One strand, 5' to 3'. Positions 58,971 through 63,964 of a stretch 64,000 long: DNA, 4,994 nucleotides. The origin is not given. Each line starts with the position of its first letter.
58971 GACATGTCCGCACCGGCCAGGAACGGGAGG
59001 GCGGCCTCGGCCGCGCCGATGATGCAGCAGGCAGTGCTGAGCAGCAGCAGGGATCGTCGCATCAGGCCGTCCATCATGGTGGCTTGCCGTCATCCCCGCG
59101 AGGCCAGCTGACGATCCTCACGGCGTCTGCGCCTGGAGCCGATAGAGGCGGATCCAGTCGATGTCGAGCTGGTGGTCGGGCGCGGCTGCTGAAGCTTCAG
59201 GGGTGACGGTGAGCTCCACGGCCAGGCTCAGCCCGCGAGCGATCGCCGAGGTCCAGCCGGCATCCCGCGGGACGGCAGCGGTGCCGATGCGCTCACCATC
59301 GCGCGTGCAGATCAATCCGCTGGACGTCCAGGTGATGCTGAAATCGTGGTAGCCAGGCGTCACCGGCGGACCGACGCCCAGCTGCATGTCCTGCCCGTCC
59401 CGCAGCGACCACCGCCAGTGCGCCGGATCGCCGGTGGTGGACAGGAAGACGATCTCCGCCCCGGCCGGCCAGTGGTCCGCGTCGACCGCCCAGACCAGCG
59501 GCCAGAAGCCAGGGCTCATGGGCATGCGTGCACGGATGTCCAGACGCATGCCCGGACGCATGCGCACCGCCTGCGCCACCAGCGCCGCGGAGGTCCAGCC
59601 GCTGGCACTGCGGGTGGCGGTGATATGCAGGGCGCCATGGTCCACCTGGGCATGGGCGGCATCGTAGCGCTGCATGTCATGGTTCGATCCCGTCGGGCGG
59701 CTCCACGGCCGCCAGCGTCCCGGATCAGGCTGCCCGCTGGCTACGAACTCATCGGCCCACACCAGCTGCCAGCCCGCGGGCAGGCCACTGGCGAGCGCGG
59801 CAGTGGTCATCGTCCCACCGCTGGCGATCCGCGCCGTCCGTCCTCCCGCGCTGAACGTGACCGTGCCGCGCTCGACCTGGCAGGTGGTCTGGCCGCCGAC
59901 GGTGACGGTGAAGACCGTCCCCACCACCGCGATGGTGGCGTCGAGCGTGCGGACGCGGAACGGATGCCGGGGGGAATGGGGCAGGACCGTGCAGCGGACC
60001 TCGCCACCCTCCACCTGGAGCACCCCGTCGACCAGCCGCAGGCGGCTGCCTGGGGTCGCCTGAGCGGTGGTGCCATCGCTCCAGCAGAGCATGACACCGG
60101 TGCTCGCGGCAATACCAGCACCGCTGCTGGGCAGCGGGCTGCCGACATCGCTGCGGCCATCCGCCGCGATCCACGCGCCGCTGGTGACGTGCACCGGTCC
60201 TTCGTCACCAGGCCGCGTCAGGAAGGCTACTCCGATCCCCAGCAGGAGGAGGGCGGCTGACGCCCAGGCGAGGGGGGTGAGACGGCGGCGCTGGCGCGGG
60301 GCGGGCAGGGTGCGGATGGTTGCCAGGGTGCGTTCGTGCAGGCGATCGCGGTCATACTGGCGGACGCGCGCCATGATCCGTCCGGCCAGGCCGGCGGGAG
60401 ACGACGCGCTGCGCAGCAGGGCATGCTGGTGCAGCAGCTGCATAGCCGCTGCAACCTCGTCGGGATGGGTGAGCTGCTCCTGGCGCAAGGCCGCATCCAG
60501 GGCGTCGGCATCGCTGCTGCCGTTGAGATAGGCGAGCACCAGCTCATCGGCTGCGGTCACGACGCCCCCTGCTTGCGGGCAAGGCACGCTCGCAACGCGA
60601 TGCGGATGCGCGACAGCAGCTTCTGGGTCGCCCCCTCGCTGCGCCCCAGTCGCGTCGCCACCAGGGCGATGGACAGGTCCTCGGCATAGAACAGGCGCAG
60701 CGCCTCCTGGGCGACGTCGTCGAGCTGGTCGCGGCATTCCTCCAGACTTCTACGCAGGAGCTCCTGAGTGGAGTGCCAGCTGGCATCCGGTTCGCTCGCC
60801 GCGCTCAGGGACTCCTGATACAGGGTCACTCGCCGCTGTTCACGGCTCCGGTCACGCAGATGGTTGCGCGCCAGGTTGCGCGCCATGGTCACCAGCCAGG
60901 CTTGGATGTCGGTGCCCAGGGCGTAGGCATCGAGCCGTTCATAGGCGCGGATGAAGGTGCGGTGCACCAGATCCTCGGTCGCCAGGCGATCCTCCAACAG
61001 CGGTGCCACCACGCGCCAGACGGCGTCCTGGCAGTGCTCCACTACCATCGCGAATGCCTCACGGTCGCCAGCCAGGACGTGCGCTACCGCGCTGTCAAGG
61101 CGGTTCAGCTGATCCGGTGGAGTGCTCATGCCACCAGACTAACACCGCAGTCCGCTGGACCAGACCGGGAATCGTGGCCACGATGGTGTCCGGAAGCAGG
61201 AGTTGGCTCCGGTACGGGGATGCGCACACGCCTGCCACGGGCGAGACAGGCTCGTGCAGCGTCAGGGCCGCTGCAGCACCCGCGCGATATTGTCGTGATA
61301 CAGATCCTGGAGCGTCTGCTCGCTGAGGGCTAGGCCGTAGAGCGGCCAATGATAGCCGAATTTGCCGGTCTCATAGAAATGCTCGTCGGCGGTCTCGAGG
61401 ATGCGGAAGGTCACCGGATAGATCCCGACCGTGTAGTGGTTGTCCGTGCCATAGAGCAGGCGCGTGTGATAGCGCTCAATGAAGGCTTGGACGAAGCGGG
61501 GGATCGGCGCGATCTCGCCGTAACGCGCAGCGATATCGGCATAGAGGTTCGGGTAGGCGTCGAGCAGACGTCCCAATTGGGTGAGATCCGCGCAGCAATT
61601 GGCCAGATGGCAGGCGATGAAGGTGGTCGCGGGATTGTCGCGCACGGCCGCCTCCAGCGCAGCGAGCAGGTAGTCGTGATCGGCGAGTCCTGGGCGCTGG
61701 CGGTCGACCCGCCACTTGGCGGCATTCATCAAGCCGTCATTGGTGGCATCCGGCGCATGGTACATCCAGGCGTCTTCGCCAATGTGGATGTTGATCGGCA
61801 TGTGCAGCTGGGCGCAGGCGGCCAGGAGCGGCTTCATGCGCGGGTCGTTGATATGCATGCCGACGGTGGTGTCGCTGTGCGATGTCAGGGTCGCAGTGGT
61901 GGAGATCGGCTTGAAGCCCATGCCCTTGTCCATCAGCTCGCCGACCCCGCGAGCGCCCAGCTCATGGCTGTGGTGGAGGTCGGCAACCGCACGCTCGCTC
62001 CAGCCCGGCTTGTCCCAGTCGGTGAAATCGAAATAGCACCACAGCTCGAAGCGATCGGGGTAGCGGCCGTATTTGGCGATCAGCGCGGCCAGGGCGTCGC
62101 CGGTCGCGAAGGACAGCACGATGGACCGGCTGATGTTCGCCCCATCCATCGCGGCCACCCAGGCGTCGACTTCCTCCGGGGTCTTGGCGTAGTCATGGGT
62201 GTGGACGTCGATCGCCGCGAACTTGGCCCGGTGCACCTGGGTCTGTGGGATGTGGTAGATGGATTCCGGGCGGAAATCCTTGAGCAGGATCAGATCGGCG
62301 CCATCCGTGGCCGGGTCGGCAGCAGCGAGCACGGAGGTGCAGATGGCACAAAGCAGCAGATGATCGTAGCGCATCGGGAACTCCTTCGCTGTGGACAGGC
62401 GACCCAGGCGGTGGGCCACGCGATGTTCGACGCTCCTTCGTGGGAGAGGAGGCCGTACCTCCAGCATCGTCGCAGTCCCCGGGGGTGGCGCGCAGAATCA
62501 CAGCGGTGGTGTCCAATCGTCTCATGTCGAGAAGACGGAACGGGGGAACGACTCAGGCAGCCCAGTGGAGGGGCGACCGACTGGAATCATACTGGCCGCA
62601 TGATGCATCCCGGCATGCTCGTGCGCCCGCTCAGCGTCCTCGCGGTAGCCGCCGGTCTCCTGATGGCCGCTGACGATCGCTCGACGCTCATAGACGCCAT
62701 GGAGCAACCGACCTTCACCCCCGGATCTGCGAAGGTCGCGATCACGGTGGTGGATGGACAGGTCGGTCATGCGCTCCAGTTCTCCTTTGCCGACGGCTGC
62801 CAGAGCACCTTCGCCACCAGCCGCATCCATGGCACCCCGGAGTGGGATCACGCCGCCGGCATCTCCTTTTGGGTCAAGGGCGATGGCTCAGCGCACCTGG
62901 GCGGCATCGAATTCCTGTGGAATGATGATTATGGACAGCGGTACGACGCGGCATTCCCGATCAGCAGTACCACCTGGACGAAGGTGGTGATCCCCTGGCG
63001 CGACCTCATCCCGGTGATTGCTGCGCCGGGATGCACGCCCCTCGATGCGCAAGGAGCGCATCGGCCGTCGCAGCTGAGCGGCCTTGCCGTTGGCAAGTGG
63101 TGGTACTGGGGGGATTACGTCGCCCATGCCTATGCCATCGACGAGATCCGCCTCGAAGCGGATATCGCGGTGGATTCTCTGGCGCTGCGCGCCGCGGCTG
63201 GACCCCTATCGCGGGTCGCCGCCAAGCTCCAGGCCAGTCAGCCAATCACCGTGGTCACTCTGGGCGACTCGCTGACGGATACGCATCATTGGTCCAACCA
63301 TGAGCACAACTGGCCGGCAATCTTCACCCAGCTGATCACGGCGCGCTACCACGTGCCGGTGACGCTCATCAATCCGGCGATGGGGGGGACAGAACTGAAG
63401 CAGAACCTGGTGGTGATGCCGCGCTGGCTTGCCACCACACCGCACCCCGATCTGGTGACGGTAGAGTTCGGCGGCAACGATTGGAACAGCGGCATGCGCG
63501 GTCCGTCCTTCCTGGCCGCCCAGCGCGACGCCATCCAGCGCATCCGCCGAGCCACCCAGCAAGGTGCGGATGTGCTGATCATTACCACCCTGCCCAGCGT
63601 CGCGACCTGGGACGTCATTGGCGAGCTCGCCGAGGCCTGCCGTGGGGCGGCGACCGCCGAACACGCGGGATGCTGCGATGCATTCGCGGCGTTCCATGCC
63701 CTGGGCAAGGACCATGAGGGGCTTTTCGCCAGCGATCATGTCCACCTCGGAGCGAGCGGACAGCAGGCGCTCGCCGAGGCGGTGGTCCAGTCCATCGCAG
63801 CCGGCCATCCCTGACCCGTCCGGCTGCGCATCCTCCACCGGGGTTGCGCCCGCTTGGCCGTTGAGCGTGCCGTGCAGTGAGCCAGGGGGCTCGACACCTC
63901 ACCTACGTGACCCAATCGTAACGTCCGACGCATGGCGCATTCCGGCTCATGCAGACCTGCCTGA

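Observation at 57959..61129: ECF sigma / anti-sigma pair whose extracytoplasmic sensor is a catalytically degenerate GH16 fold, directly upstream of a GH53 galactanase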

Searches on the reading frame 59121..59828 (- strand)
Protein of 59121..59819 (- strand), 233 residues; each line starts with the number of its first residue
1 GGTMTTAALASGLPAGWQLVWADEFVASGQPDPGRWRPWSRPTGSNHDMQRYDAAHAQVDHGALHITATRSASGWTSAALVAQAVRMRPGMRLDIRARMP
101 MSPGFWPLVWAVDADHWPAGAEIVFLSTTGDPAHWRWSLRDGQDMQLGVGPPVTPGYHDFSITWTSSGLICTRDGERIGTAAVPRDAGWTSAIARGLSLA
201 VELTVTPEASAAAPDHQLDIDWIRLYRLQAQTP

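Call 9: search_solved_structures(query=window:59121-59819:-, max_evalue=10, show_alignments=4)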
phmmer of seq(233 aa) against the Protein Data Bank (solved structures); distinct sequences matched with E-value up to 10: 32.
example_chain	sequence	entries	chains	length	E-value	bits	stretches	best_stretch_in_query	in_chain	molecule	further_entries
7wwc_A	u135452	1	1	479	6.3e-12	49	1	14-132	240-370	beta-1,3(4)-glucanase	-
7ww4_A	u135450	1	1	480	6.4e-12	49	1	14-132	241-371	beta-1,3(4)-glucanase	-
4bq1_A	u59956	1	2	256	2.1e-11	47.3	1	18-226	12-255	ENDO-1,3-BETA-GLUCANASE, FAMILY GH16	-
4crq_A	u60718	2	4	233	2.3e-11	47.2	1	17-199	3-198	ENDO-1,3-BETA-GLUCANASE, FAMILY GH16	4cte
3iln_A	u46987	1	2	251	4.3e-11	46.3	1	16-124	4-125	Laminarinase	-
4bow_A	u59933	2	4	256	8.5e-11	45.3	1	18-226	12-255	ENDO-1,3-BETA-GLUCANASE, FAMILY GH16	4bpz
6jh5_A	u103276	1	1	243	1.6e-10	44.4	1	16-202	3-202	LamCAT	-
6jhj_A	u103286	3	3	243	7.2e-10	42.3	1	16-202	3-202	LamCAT | laminarinase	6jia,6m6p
2hyk_A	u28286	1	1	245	1.1e-09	41.6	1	18-228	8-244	Beta-1,3-glucanase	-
6xof_A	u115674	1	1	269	5.2e-09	39.4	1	12-176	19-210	GH16 family protein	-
6xqf_A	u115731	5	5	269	2.8e-08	37.1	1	12-176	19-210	GH16 family protein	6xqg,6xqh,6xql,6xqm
9voq_A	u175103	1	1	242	3e-08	37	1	18-226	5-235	Beta-1,3-glucanase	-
9vmv_A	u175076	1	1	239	3.1e-08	36.9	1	18-226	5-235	Beta-1,3-glucanase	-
3atg_A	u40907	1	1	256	7.5e-08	35.7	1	18-176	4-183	GLUCANASE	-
9voo_A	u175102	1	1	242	7.8e-08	35.6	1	18-226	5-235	Hydrolase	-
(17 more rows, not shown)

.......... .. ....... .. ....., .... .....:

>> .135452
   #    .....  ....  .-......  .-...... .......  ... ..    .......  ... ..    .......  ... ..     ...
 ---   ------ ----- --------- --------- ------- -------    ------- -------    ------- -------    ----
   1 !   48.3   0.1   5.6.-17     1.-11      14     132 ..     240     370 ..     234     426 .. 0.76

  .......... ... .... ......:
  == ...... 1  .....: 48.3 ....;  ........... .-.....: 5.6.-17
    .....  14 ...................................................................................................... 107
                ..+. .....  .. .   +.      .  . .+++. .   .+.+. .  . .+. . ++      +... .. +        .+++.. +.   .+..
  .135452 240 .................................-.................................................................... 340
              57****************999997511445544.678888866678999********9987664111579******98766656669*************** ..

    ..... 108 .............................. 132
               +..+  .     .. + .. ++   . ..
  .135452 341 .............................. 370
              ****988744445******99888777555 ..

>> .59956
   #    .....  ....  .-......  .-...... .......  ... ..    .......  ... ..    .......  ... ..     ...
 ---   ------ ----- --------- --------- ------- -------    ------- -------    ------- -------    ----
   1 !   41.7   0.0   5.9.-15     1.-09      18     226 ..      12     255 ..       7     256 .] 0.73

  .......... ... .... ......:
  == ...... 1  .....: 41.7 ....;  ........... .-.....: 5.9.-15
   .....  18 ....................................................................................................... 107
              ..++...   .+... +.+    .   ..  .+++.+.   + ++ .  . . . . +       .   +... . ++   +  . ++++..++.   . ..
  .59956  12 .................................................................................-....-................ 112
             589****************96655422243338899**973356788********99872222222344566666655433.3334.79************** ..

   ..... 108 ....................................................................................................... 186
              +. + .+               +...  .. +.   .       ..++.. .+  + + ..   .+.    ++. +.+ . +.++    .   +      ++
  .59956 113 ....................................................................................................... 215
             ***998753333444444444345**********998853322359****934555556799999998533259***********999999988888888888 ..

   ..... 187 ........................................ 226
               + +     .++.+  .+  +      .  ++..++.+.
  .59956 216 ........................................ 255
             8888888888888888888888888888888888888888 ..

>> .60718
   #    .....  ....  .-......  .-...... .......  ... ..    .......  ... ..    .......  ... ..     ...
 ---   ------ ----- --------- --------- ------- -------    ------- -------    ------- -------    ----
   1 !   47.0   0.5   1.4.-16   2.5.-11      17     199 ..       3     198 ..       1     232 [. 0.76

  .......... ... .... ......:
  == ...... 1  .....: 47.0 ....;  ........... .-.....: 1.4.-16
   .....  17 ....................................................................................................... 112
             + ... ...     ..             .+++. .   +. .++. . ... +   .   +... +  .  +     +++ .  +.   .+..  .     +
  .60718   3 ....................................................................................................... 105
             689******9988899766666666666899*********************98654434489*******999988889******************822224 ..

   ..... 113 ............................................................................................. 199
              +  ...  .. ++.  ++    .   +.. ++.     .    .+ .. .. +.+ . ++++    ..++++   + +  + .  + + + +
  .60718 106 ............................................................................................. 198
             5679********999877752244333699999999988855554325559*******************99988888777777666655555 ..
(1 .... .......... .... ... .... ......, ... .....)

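Call 45: predict_structure(alignment_id=A3)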
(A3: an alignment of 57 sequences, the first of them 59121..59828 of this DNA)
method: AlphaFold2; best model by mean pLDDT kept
length: 236 residues; sequences in the alignment: 57
mean_pLDDT: 80.8   pTM: 0.82
mean pLDDT of the five models: 80.8, 80.4, 80.0, 79.1, 77.8
residues with pLDDT >= 90: 92; 70-90: 90; 50-70: 38; < 50: 16
segments of 3 or more residues with pLDDT < 50: 1-5, 134-136, 142-146
pLDDT, mean of each block of 10 residues (from residue 1): 50 79 93 96 67 88 96 90 93 93 83 83 69 50 51 74 90 88 80 84 89 82 94 72
secondary structure, 60 per line:
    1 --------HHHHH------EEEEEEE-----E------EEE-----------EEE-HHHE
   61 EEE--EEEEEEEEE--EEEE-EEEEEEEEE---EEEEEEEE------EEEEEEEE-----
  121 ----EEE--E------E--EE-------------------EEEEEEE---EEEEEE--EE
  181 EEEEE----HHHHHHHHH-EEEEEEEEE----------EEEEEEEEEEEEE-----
elements in order: H9-13 E20-26 E39-41 E53-55 E60-63 E66-74 E77-80 E82-90 E94-101 E108-115 E125-127 E161-167 E171-176 E179-185 H190-198 E200-208 E219-231

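Call 49: fold_search(model_id=the predicted structure, library=pdb)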
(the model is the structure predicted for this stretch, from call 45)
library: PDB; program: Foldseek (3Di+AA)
matches with E <= 10: 1835; with E <= 0.001: 479
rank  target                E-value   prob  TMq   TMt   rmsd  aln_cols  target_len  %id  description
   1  6xof                  1.7e-15  1.00  0.75  0.68   3.7       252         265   21  Crystal structure of SCLam, a non-specific endo-beta-1,3(4)-glucanase from family GH16 (released 2021-02-10)
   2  6xqh_A                5.1e-15  1.00  0.77  0.71   3.6       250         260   22  Crystal structure of SCLam E144S mutant, a non-specific endo-beta-1,3(4)-glucanase from family GH16, co-crystallized w (released 2021-02-10)
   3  6xqm_A                5.4e-15  1.00  0.75  0.68   3.7       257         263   20  Crystal structure of SCLam E144S mutant, a non-specific endo-beta-1,3(4)-glucanase from family GH16, co-crystallized w (released 2021-02-10)
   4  4bpz_A                6.3e-15  1.00  0.70  0.66   4.0       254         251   22  Crystal structure of lamA_E269S from Zobellia galactanivorans in complex with a trisaccharide of 1,3-1,4-beta-D-glucan (released 2013-12-18)
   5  4bow_A                7.0e-15  1.00  0.70  0.67   3.9       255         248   22  Crystal structure of LamA_E269S from Z. galactanivorans in complex with laminaritriose and laminaritetraose (released 2013-12-18)
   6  4bq1_A                7.8e-15  1.00  0.70  0.66   3.8       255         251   23  Crystal structure of of LamAcat from Zobellia galactanivorans (released 2013-12-18)
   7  6xqg_A                8.7e-15  1.00  0.73  0.70   3.8       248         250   21  Crystal structure of SCLam E144S mutant, a non-specific endo-beta-1,3(4)-glucanase from family GH16, co-crystallized w (released 2021-02-10)
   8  3dgt                  9.2e-15  1.00  0.76  0.66   3.7       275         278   19  The 1.5 A crystal structure of endo-1,3-beta-glucanase from Streptomyces sioyaensis (released 2008-09-02)
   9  6xqf_A                1.4e-14  1.00  0.76  0.70   3.7       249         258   22  Crystal structure of SCLam E144S mutant, a non-specific endo-beta-1,3(4)-glucanase from family GH16, co-crystallized w (released 2021-02-10)
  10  4bpz_B                1.5e-14  1.00  0.70  0.66   4.0       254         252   23  Crystal structure of lamA_E269S from Zobellia galactanivorans in complex with a trisaccharide of 1,3-1,4-beta-D-glucan (released 2013-12-18)
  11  3b01_B                1.8e-14  1.00  0.67  0.63   5.0       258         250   22  Crystal structure of the laminarinase catalytic domain from Thermotoga maritima MSB8 (released 2011-11-23)
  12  4dfs_A                1.8e-14  1.00  0.69  0.65   4.8       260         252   21  Structure of the catalytic domain of an endo-1,3-beta-glucanase (laminarinase) from Thermotoga petrophila RKU-1 (released 2012-03-14)
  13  6xql_A                1.9e-14  1.00  0.75  0.69   3.8       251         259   22  Crystal structure of SCLam E144S mutant, a non-specific endo-beta-1,3(4)-glucanase from family GH16, co-crystallized w (released 2021-02-10)
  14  7eo3                  3.2e-14  1.00  0.72  0.61   5.2       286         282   23  X-ray structure analysis of beita-1,3-glucanase (released 2022-03-02)
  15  4wzf_A                3.5e-14  1.00  0.66  0.65   5.4       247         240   20  Crystal structural basis for Rv0315, an immunostimulatory antigen and pseudo beta-1, 3-glucanase of Mycobacterium tube (released 2015-12-09)
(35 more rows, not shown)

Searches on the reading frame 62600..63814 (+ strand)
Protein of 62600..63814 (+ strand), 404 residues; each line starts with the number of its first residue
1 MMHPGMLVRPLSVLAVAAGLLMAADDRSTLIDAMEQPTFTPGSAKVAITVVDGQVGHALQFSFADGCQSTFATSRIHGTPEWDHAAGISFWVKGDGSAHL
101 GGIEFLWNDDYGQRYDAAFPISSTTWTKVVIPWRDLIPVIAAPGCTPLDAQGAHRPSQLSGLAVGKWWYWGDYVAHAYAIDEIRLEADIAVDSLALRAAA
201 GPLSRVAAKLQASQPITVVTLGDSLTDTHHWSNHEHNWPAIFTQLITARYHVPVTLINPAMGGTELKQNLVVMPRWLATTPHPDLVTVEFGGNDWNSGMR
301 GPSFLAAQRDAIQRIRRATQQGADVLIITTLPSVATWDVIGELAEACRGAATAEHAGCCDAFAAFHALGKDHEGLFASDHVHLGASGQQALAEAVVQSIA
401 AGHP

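Call 7: search_protein_families(library=pfam, proteins=[window:62600-63814:+], max_evalue=0.1)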
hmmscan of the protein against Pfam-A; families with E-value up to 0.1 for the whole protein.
window:62600-63814:+ (404 aa): 5 families
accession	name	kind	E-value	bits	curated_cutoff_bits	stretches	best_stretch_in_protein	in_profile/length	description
PF13472.12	Lipase_GDSL_2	-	8.2e-21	75.7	32.9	1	221-390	2-178/178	GDSL-like Lipase/Acylhydrolase family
PF00657.28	Lipase_GDSL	-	1.5e-11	45.3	23.6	1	218-395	1-208/208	GDSL-like Lipase/Acylhydrolase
PF25182.1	NonGDSL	-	8.4e-07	29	80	1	197-329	9-138/220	Non-GDSL lipase-like family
PF03425.19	CBM_11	-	5.3e-06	27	27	1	40-135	33-134/182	Carbohydrate binding domain (family 11)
PF08547.18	CIA30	-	0.00072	20.1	24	1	71-142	51-124/157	Complex I intermediate-associated protein 30 (CIA30)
